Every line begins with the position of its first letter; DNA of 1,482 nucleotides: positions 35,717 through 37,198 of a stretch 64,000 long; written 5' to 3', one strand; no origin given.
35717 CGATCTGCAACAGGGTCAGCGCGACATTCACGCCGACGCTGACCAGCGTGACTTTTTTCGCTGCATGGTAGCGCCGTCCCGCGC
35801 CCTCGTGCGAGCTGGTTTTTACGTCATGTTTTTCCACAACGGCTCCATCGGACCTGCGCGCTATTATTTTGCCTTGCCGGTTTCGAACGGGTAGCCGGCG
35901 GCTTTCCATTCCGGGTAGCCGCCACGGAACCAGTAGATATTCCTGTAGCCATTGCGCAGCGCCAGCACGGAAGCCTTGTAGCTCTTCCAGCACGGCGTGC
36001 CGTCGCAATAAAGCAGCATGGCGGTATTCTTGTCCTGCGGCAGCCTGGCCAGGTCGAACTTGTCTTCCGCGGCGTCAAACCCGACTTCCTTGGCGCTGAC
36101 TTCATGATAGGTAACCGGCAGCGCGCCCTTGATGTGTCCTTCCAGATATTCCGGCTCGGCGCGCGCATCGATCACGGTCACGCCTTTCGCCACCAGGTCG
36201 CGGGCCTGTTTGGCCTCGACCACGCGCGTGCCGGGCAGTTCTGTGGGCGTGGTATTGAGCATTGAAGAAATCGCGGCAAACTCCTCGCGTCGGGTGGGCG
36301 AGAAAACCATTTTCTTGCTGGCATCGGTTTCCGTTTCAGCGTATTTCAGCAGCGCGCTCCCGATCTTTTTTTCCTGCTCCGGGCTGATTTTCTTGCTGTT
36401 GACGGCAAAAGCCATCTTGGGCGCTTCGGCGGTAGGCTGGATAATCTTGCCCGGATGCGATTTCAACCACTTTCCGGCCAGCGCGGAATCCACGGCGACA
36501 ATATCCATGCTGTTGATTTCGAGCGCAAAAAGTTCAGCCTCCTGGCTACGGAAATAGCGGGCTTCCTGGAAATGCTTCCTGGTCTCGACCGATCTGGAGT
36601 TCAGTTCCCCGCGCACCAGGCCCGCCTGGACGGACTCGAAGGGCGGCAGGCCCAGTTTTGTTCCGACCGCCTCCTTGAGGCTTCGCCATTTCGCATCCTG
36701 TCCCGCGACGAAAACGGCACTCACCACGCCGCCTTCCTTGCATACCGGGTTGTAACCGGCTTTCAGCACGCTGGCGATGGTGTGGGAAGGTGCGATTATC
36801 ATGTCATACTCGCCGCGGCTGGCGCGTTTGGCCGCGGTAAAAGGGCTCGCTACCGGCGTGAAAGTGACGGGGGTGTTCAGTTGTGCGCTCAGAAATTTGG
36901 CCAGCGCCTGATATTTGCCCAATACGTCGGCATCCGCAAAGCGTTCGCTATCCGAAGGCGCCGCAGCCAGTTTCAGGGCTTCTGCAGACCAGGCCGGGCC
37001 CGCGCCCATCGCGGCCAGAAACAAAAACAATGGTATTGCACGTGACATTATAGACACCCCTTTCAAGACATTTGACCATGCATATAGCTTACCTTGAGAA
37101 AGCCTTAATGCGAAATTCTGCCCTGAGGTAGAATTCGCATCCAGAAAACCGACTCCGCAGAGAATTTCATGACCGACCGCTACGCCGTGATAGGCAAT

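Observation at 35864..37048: Periplasmic solute-binding protein fused to a rhodanese with a CxxxxC loop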

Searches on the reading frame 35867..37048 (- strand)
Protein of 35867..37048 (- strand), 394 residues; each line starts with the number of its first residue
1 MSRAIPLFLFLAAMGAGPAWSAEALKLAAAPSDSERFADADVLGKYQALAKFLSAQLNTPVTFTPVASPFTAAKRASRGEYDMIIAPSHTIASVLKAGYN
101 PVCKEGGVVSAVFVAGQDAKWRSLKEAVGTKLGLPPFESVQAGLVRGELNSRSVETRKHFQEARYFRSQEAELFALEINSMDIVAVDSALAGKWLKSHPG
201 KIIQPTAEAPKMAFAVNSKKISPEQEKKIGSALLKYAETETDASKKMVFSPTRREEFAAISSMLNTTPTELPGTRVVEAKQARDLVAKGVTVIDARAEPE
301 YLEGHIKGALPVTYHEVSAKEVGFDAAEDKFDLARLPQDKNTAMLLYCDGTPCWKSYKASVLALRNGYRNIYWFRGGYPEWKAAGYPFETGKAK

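Call 5: search_protein_families(library=pfam, proteins=[window:35867-37048:-], max_evalue=1)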
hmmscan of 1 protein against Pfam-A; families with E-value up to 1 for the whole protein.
window:35867-37048:- (394 aa): 2 families
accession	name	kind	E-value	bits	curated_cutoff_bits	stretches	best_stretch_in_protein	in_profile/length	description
PF12974.12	Phosphonate-bd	-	2.7e-17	63.4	27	1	42-258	12-235/242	ABC transporter, phosphonate, periplasmic substrate-binding protein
PF00581.25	Rhodanese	-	4.4e-16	59.6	22.2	1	279-384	2-102/102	Rhodanese-like domain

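Call 6: search_protein_families(library=ncbifam, proteins=[window:35867-37048:-], max_evalue=1)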
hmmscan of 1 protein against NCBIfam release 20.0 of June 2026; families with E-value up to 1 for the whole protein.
window:35867-37048:- (394 aa): 11 families
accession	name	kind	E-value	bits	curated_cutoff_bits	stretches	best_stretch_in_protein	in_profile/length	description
NF045694.1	seleno_TsoB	exception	5.2e-17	61.2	805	1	287-393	59-161/572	rhodanese/DsbD fusion-like selenoprotein TsoB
TIGR03865.1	PQQ_CXXCW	subfamily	2.4e-13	50.3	128.05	1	265-390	26-164/167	PQQ-dependent catabolism-associated CXXCW motif protein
NF006444.0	PRK08762.1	equivalog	8.9e-11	41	449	1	276-390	16-116/387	molybdopterin-synthase adenylyltransferase MoeB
NF041203.1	rhodanese_LYCAU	equivalog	7.4e-08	32.1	115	1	284-389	31-124/126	rhodanese-related (seleno)protein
NF045521.1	rhoda_near_glyco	subfamily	5.7e-06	26.2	145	1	277-388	20-115/144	rhodanese homology domain-containing protein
NF001133.1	PRK00142.1-1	equivalog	1.8e-05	24.4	170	1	235-378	70-200/229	oxygen-dependent tRNA uridine(34) hydroxylase TrhO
TIGR04553.1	ABC_peri_selen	hypoth_equivalog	0.0016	17.9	250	1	27-76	4-48/266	putative selenate ABC transporter substrate-binding protein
NF001195.0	PRK00162.1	equivalog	0.0094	16.2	102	1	277-384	7-99/108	thiosulfate sulfurtransferase GlpE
TIGR01098.1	3A0109s03R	subfamily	0.022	14.3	112.05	1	22-235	30-252/253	phosphate/phosphite/phosphonate ABC transporter substrate-binding protein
NF008750.0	PRK11784.1-2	equivalog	0.053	12.6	241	1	284-312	10-38/346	tRNA 2-selenouridine(34) synthase MnmH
NF007627.0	PRK10287.1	equivalog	0.11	12.7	102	1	292-371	23-88/104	thiosulfate sulfurtransferase PspE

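Call 7: search_solved_structures(query=window:35867-37048:-, max_evalue=1, show_alignments=3)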
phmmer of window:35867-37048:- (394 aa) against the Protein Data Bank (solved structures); distinct sequences matched with E-value up to 1: 15.
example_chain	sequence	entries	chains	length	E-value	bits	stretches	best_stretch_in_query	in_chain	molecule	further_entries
6mxv_A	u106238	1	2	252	2.8e-06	29.9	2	335-388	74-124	Rhodanese-like family protein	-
1uar_A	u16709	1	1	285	0.00077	21.9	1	301-390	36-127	Rhodanese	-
1tq1_A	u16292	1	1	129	0.001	21.4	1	277-388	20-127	senescence-associated family protein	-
3ipo_A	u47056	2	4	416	0.0087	18.4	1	291-391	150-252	Putative thiosulfate sulfurtransferase ynjE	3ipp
2wlr_A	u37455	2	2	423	0.0092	18.3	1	291-391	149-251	PUTATIVE THIOSULFATE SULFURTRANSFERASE YNJE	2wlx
3hix_A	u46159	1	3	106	0.071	15.4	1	290-389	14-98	Alr3790 protein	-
3k9r_A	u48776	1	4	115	0.084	15.2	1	289-389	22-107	Alr3790 protein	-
2moi_A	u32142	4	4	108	0.088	15.1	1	278-310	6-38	Inner membrane protein YgaP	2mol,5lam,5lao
5hbq_A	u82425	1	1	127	0.12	14.7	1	277-309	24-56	Inner membrane protein YgaP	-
5hbl_A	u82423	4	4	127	0.13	14.5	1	277-310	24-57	Inner membrane protein YgaP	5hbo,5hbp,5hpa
2kl3_A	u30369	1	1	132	0.17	14.2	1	289-389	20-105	Alr3790 protein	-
2mrm_A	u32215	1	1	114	0.19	14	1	277-309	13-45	Membrane protein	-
3ilm_A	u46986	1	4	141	0.22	13.8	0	290-389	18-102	Alr3790 protein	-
3d1p_A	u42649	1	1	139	0.73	12.1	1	289-385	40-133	Putative thiosulfate sulfurtransferase YOR285W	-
9j5o_A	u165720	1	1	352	0.93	11.7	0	228-313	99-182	tRNA uridine(34) hydroxylase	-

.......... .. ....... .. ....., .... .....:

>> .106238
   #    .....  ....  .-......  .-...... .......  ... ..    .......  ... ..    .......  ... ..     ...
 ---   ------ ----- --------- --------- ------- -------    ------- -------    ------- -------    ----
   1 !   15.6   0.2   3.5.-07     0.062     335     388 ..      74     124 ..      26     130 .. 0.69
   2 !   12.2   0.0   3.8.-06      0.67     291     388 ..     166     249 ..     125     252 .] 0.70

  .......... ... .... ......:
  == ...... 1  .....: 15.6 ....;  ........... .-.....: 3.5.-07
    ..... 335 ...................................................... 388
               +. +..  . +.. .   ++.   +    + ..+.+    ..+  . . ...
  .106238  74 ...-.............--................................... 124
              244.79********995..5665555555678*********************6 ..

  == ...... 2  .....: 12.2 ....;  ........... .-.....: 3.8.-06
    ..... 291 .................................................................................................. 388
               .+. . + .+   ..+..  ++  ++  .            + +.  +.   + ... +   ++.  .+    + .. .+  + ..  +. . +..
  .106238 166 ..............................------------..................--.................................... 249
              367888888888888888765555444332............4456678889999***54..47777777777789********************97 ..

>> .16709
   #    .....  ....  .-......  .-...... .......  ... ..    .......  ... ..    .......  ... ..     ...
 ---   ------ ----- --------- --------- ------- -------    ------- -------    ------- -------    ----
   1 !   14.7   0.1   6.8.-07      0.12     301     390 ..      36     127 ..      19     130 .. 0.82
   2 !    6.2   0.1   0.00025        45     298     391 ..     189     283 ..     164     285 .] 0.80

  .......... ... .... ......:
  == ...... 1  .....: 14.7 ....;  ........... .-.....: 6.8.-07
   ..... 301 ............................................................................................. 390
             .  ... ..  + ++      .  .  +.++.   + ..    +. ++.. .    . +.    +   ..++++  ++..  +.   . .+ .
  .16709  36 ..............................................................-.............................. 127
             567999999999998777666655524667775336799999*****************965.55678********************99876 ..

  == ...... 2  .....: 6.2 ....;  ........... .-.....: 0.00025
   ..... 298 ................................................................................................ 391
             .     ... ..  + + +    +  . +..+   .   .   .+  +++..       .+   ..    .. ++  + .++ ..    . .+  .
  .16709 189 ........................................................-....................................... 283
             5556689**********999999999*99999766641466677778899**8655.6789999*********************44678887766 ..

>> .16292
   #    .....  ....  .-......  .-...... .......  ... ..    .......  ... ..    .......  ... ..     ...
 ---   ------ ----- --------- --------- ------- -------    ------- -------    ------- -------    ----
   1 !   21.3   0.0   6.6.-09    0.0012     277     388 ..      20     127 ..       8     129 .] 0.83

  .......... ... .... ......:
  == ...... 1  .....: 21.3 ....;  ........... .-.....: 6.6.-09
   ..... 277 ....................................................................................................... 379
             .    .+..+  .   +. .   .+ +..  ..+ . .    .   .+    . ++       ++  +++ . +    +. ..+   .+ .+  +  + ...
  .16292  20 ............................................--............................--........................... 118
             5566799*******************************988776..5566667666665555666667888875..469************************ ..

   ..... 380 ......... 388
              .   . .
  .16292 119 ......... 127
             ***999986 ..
